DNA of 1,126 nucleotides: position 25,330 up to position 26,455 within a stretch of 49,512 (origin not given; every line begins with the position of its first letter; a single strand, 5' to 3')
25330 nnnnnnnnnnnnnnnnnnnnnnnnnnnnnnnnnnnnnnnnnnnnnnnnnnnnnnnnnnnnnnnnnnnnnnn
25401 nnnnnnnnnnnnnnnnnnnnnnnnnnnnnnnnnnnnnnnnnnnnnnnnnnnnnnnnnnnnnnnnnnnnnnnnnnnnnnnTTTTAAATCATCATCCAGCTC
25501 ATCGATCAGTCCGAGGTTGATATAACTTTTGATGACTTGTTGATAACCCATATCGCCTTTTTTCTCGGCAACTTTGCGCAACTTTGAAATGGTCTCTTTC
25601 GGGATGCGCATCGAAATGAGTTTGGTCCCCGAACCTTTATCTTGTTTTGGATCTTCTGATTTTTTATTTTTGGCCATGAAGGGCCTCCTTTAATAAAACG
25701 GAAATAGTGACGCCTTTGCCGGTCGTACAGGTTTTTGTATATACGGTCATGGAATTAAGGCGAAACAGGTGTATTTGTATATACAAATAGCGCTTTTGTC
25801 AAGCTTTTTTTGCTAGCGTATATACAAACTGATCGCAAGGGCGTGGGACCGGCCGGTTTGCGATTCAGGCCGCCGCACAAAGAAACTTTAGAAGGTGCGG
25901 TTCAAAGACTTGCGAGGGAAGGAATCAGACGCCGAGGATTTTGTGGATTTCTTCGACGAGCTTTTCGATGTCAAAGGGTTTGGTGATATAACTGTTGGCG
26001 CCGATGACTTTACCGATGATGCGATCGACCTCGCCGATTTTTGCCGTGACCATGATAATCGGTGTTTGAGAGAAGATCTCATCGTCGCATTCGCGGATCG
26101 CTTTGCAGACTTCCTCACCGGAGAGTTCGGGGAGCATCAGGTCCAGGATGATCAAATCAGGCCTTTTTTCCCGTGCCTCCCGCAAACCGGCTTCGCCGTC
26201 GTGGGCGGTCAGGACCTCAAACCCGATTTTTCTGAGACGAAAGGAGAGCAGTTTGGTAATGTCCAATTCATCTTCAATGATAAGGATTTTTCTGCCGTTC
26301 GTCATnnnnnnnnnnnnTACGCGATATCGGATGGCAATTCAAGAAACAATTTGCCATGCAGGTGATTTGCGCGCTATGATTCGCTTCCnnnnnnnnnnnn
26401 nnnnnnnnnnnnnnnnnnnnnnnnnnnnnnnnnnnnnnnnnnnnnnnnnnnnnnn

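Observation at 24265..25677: Sugar-nucleotide decarboxylase/epimerase-type SDR fused to a ribbon-helix-helix DNA-binding domain (possible trigger enzyme)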

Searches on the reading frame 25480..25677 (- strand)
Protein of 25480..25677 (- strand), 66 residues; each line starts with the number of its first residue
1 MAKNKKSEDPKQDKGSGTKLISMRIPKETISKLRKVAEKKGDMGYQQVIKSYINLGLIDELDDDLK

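Call 16: search_protein_families(library=pfam, alignment_id=A2, max_evalue=0.01)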
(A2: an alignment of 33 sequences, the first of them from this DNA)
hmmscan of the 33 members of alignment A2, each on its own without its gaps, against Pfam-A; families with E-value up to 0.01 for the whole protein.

A. member 1, seq(66 aa): 2 families
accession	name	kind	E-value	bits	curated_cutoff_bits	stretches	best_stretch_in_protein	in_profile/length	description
PF12441.14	CopG_antitoxin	-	0.00021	22.4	28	1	18-53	42-76/79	CopG antitoxin of type II toxin-antitoxin system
PF16777.11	RHH_7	-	0.0061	17.3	27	1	2-53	15-65/74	Transcriptional regulator, RHH-like, CopG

B. families by the number of members that match (of 33 scanned): 7 families
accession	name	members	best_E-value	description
PF12441.14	CopG_antitoxin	33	1.1e-09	CopG antitoxin of type II toxin-antitoxin system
PF23807.1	RHH_10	3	0.0006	Ribbon-helix-helix protein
PF01402.27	RHH_1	3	0.00088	Ribbon-helix-helix protein, copG family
PF03869.20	Arc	3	0.00092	Arc-like DNA binding domain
PF14384.12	BrnA_antitoxin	1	7.8e-06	BrnA antitoxin of type II toxin-antitoxin system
PF16777.11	RHH_7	1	0.0061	Transcriptional regulator, RHH-like, CopG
PF16576.10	HlyD_D23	1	0.0071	Barrel-sandwich domain of CusB or HlyD membrane-fusion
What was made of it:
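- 25507..25623 (-): Residues 19-57: the ribbon-helix-helix core. Predicted strand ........, helix 27-40, G-x-GYQ turn, helix 45-55. PF12441 hits in 33 of 33 family members (call 16).
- On Ribbon-helix-helix superfamily, PF12441 CopG_antitoxin (BrnA-like): All 33 aligned N-termini match at E<=0.01, the best at 1e-9 (call 16).
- Checked: However, all 33 aligned N-termini hit PF12441 at E<=0.01, the best at 1e-9 (call 16).
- All 33 aligned N-termini match PF12441 (best E 1e-9), and a few also match RHH_1, Arc, RHH_10 or BrnA_antitoxin (call 16).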

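Call 17: search_solved_structures(query=A2, max_evalue=10, show_alignments=3)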
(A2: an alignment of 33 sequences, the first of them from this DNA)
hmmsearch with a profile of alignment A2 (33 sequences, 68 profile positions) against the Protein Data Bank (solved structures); distinct sequences matched with E-value up to 10: 8.
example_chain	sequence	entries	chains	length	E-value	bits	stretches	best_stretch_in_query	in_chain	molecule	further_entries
9r8v_A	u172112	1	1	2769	0.085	15.9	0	44-64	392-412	Pre-mRNA-processing-splicing factor 8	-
2vk9_A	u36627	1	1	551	0.52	13.4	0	46-60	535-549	ALPHA-TOXIN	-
1u9p_A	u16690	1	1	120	0.74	12.9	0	25-54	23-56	pArc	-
3apg_A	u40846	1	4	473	1.1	12.4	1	14-42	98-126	Beta-glucosidase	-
3wq8_A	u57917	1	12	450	1.1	12.4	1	14-42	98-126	Beta-glucosidase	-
3wdp_P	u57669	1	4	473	1.1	12.4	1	14-42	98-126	Beta-glucosidase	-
1baz_A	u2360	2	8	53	1.2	12.2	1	24-54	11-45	ARC REPRESSOR | PROTEIN (ARC FV10 REPRESSOR)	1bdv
6teo_B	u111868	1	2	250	1.5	11.9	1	44-60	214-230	Pre-mRNA-splicing factor 8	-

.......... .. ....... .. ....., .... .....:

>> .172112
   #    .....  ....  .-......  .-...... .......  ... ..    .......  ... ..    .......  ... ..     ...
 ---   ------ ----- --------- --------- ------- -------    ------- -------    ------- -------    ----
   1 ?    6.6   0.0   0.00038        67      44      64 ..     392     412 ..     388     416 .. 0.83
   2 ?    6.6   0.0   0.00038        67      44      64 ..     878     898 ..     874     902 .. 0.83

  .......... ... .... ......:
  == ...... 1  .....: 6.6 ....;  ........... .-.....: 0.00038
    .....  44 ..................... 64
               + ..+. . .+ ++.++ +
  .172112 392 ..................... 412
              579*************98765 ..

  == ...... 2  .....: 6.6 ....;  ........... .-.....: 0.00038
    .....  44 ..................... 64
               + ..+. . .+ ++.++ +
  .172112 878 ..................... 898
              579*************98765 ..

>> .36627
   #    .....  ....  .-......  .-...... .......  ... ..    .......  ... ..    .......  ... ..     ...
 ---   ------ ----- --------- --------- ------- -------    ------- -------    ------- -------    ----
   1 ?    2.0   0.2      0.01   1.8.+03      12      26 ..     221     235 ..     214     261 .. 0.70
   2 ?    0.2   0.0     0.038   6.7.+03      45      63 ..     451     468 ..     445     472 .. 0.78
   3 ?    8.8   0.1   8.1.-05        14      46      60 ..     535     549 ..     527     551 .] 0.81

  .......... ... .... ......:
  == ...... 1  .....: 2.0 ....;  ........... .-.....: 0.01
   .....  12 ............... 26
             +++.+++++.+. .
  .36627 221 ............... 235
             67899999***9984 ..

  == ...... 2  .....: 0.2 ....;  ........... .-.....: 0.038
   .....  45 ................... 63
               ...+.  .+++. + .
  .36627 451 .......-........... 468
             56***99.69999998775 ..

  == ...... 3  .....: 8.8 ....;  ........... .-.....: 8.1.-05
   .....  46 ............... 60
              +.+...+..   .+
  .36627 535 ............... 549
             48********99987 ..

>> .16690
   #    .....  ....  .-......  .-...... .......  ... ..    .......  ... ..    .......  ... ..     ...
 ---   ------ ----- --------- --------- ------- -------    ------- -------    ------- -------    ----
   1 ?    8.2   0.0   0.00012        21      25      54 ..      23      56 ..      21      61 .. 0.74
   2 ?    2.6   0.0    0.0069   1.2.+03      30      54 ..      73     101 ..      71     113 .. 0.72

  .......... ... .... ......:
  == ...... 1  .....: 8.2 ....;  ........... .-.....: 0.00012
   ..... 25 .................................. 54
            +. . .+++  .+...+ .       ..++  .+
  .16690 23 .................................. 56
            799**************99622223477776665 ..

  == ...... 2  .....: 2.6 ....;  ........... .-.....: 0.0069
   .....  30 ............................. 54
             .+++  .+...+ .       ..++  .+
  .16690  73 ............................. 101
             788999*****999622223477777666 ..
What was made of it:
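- A profile search against PDB sequences found only marginal Arc hits, E about 1 (call 17).
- Tried and rejected: Only marginal Arc hits, E about 1 (call 17).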

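Call 23: predict_structure(alignment_id=A2)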
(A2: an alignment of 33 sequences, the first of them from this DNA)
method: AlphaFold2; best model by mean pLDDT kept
length: 66 residues; sequences in the alignment: 33
mean_pLDDT: 65.9   pTM: 0.32
mean pLDDT of the five models: 65.9, 65.3, 63.2, 62.9, 62.8
residues with pLDDT >= 90: 0; 70-90: 26; 50-70: 35; < 50: 5
segments of 3 or more residues with pLDDT < 50: 64-66
pLDDT, mean of each block of 10 residues (from residue 1): 60 58 76 76 69 65 50
secondary structure, 60 per line:
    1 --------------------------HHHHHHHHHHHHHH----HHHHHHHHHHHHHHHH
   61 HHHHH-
elements in order: H27-40 H45-65

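Call 28: fold_search(model_id=the predicted structure, library=pdb)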
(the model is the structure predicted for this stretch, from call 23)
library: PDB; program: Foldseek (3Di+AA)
matches with E <= 10: 17; with E <= 0.001: 0
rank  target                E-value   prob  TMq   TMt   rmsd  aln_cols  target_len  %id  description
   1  7vp6_D                3.3e+00  0.25  0.43  0.56   3.1        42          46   10  Structure of a transcription factor and DNA complex (released 2022-10-19)
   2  6sbw                  3.6e+00  0.30  0.44  0.57   2.3        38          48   16  CdbA Form One (released 2020-04-22)
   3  7vp6_J                3.6e+00  0.25  0.44  0.57   2.8        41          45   10  Structure of a transcription factor and DNA complex (released 2022-10-19)
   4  6sbx_C                5.1e+00  0.21  0.44  0.51   2.3        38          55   16  CdbA Form Two (released 2020-04-22)
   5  1ea4_B                5.5e+00  0.16  0.39  0.57   3.3        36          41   17  TRANSCRIPTIONAL REPRESSOR COPG/22bp dsDNA COMPLEX (released 2001-07-05)
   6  1dp3_MODEL_1_A        5.5e+00  0.16  0.40  0.46   5.9        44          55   18  SOLUTION STRUCTURE OF THE DNA BINDING DOMAIN OF THE TRAM PROTEIN (released 2001-04-04)
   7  7vp4_A                5.9e+00  0.10  0.38  0.35   3.6        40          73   18  Structure of a transcription factor and DNA complex (released 2022-10-19)
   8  5zkt_A                6.3e+00  0.11  0.38  0.43   3.5        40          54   18  Crystal structure of TCP domain of PCF6 in Oryza sativa (released 2019-03-27)
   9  7vp4_J                6.3e+00  0.10  0.38  0.36   3.5        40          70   18  Structure of a transcription factor and DNA complex (released 2022-10-19)
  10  1par_C                6.8e+00  0.10  0.40  0.49   7.0        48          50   23  DNA RECOGNITION BY BETA-SHEETS IN THE ARC REPRESSOR-OPERATOR CRYSTAL STRUCTURE (released 1994-07-31)
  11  6sbx_A                7.3e+00  0.16  0.47  0.55   2.3        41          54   15  CdbA Form Two (released 2020-04-22)
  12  7vp4_I                7.3e+00  0.10  0.38  0.43   3.4        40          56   18  Structure of a transcription factor and DNA complex (released 2022-10-19)
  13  7vp1_A                7.3e+00  0.10  0.37  0.38   3.2        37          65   14  Structure of a transcription factor and DNA complex (released 2022-10-19)
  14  3od2_B                8.4e+00  0.11  0.41  0.24   3.3        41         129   12  E. coli NikR soaked with excess nickel ions (released 2010-09-08)
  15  7nyw_I                9.0e+00  0.11  0.42  0.23   4.1        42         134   14  Cryo-EM structure of the MukBEF-MatP-DNA head module (released 2021-07-07)
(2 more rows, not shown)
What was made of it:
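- On Ribbon-helix-helix superfamily, PF12441 CopG_antitoxin (BrnA-like): The Foldseek top hits are RHH proteins, but with E>3 (call 28).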

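Call 46: search_protein_representatives(alignment_id=A2)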
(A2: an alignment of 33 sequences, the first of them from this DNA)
Query: 33 sequences, 68 profile positions. Proteins with E-value up to 0.001 (for the whole library): 1044; up to 1e-10: 82; up to 1e-30: 0. The best 150 are listed.
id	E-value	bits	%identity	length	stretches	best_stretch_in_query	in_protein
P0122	6.6e-21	90.0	-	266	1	1-64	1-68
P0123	1.4e-19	85.7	-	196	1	1-65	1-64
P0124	1.9e-19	85.3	-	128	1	5-65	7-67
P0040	6.1e-19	83.7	-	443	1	1-65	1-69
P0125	7.9e-19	83.3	-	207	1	2-66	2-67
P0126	8.2e-19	83.3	-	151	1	1-65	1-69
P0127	1.9e-18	82.1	-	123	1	14-66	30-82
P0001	1.0e-17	79.8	-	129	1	11-66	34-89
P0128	1.3e-17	79.4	-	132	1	12-60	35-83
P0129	2.2e-17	78.7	-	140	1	14-64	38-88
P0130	3.5e-17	78.1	-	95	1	12-64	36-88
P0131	4.9e-17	77.6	-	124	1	14-65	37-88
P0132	5.3e-17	77.5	-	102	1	9-61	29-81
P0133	1.5e-16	76.0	-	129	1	8-64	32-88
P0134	1.6e-16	75.9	-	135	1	14-63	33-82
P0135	1.9e-16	75.7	-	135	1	9-65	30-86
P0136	2.0e-16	75.6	-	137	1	14-64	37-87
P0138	2.8e-16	75.2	-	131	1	12-65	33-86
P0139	3.1e-16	75.0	-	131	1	15-66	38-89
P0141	3.2e-16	75.0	-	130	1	12-64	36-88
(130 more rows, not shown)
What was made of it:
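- A profile of the N-terminus finds 1044 representatives at E<=1e-3, nearly all stand-alone proteins of 60-160 aa (call 46).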

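Call 49: find_encoding_contigs(protein=P0130, flank=3000, max_places=6)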
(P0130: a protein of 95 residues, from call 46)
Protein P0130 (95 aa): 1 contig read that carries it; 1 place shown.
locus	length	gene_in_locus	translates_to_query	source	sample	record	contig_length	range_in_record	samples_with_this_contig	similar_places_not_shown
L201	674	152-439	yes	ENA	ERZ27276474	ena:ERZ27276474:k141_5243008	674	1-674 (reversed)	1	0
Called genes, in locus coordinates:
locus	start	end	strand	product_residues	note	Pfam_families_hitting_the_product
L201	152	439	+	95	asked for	PF12441:CopG_antitoxin (weak)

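Call 50: find_encoding_contigs(protein=P0127, flank=3000, max_places=6)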
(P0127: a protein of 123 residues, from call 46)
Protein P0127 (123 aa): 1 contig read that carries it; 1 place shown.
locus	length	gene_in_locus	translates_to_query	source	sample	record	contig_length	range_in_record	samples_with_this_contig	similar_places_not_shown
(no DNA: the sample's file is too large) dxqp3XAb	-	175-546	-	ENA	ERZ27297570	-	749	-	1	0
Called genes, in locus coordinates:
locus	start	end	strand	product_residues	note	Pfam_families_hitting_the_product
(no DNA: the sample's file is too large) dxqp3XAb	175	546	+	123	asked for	PF12441:CopG_antitoxin (weak)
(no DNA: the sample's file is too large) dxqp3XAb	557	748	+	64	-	?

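Call 61: list_cluster_members(proteins=[P0128, P0129, P0131, P0133, P0134, P0135, P0136, P0138, P0139, P0141])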
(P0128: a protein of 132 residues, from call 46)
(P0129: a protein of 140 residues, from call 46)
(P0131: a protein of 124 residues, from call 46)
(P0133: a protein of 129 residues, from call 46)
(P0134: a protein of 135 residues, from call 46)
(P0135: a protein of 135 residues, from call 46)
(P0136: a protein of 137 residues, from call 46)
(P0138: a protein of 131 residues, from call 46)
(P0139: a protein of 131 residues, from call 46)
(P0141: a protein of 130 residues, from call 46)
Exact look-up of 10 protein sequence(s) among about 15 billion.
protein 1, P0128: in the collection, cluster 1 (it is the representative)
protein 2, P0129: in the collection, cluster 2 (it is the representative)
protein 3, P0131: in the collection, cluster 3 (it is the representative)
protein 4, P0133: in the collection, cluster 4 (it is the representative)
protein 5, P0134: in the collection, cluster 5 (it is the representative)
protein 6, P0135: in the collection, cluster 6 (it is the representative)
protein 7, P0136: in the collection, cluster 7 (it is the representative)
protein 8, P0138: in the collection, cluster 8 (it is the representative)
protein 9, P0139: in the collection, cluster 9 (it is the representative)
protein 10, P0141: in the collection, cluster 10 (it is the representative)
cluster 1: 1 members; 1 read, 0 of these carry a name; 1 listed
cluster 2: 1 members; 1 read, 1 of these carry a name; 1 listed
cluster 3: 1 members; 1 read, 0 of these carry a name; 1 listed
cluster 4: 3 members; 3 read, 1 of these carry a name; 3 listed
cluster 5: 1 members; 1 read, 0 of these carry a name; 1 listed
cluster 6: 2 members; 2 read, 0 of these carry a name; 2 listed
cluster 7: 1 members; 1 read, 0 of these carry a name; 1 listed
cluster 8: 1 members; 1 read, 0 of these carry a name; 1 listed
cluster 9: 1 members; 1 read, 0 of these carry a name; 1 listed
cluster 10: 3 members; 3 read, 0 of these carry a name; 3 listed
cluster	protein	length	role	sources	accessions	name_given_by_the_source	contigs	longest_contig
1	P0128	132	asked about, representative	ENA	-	-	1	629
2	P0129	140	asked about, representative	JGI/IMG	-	hypothetical protein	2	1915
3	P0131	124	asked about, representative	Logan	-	-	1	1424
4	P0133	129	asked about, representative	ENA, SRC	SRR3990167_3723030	-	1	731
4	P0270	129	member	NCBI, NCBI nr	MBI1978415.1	MAG: hypothetical protein HYS55_06640 [Candidatus Omnitrophica bacterium] | hypothetical protein [Candidatus Omnitrophota bacterium]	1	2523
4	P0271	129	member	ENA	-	-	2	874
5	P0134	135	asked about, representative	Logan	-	-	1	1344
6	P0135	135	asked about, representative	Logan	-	-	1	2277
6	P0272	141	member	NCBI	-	-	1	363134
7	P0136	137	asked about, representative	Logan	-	-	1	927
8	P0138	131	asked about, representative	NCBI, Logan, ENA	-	-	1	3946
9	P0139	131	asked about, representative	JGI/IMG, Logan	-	-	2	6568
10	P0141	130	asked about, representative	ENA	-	-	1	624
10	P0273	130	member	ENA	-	-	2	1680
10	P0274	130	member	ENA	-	-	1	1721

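Call 62: find_encoding_contigs(protein=P0272, flank=3000, max_places=3)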
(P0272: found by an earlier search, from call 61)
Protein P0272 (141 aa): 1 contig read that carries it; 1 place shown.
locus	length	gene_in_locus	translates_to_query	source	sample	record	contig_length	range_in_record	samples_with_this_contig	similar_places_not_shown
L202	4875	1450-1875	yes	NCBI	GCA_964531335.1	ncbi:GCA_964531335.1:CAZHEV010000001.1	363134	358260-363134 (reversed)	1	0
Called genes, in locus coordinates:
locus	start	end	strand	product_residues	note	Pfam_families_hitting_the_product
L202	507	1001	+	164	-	-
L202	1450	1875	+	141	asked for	PF12441:CopG_antitoxin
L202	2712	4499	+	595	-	PF07719:TPR_2 (faint), PF13424:TPR_12 (weak)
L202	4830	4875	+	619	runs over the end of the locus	PF07602:DUF1565 (faint), PF13229:Beta_helix, PF05048:NosD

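Call 63: find_encoding_contigs(protein=P0139, flank=3000, max_places=3)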
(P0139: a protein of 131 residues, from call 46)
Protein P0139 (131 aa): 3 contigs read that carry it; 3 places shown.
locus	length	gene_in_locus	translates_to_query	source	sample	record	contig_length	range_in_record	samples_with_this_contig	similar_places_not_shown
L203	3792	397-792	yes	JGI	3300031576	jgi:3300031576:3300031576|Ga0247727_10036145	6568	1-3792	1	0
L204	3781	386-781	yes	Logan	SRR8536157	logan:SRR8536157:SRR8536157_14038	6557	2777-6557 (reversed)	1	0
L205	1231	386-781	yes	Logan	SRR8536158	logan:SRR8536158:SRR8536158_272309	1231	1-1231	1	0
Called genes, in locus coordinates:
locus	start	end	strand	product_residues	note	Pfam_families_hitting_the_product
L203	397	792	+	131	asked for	PF12441:CopG_antitoxin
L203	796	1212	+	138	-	PF22091:DUF6941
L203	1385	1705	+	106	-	PF00085:Thioredoxin, PF13098:Thioredoxin_2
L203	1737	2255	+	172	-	PF08534:Redoxin, PF00578:AhpC-TSA, PF14595:Thioredoxin_9 (faint), PF00085:Thioredoxin, PF13098:Thioredoxin_2, PF13905:Thioredoxin_8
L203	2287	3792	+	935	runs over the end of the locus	PF02739:5_3_exonuc_N, PF01367:5_3_exonuc, PF01612:DNA_pol_A_exo1, PF22619:DNA_polI_exo1, PF00476:DNA_pol_A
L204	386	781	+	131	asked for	PF12441:CopG_antitoxin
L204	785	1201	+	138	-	PF22091:DUF6941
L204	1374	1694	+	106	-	PF00085:Thioredoxin, PF13098:Thioredoxin_2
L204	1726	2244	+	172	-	PF08534:Redoxin, PF00578:AhpC-TSA, PF14595:Thioredoxin_9 (faint), PF00085:Thioredoxin, PF13098:Thioredoxin_2, PF13905:Thioredoxin_8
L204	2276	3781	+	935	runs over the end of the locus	PF02739:5_3_exonuc_N, PF01367:5_3_exonuc, PF01612:DNA_pol_A_exo1, PF22619:DNA_polI_exo1, PF00476:DNA_pol_A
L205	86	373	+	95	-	PF04365:BrnT_toxin (weak)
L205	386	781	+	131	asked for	PF12441:CopG_antitoxin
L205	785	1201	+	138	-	PF22091:DUF6941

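Call 64: find_encoding_contigs(protein=P0138, flank=3000, max_places=3)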
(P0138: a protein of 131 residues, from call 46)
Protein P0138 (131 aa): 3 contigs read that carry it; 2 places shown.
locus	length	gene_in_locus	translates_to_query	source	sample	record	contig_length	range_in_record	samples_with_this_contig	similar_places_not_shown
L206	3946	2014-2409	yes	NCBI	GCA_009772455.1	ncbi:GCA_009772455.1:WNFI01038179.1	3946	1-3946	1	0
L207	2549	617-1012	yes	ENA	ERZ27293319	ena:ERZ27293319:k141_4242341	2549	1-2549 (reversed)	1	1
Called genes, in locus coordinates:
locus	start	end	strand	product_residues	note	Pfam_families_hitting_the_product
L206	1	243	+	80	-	?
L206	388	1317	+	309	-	PF02195:ParB_N, PF17762:HTH_ParB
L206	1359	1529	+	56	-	-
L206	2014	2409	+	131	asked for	PF12441:CopG_antitoxin (weak)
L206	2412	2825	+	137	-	PF22091:DUF6941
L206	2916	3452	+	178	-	-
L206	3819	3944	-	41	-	?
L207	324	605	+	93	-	PF04365:BrnT_toxin (weak)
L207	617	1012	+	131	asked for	PF12441:CopG_antitoxin (weak)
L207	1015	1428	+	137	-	PF22091:DUF6941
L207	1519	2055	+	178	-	-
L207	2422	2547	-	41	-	?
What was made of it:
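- On Ribbon-helix-helix superfamily, PF12441 CopG_antitoxin (BrnA-like): The reciprocal profile search retrieves proteins annotated as PF12441 (calls 46, 62-64).
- The module's closest relatives are BrnA antitoxins (calls 46, 62-64).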

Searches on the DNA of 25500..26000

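Call 59: search_rna_families(source=window, start=25500, end=26000, threshold=evalue, max_evalue=1)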
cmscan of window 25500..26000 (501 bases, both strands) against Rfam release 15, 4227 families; matches with E-value up to 1: 0.
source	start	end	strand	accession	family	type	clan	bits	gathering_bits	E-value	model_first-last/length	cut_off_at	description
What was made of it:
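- Tried and rejected: No Rfam match at E<=1 (call 59).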

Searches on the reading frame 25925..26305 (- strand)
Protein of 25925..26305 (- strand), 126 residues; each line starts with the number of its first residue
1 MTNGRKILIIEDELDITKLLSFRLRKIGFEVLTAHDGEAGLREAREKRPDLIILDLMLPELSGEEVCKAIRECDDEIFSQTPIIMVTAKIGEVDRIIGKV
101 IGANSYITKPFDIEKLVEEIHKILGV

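Call 3: search_protein_families(library=pfam, max_evalue=1, proteins=[window:25925-26305:-])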
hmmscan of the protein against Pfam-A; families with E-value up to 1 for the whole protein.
window:25925-26305:- (126 aa): 2 families
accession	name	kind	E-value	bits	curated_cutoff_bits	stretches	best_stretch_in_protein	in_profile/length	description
PF00072.30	Response_reg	-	2e-26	92.8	30.2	1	7-120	1-110/111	Response regulator receiver domain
PF23198.2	PDE8A_N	-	0.002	18.5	29.6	1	25-90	31-95/147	PDE8A-like, N-terminal domain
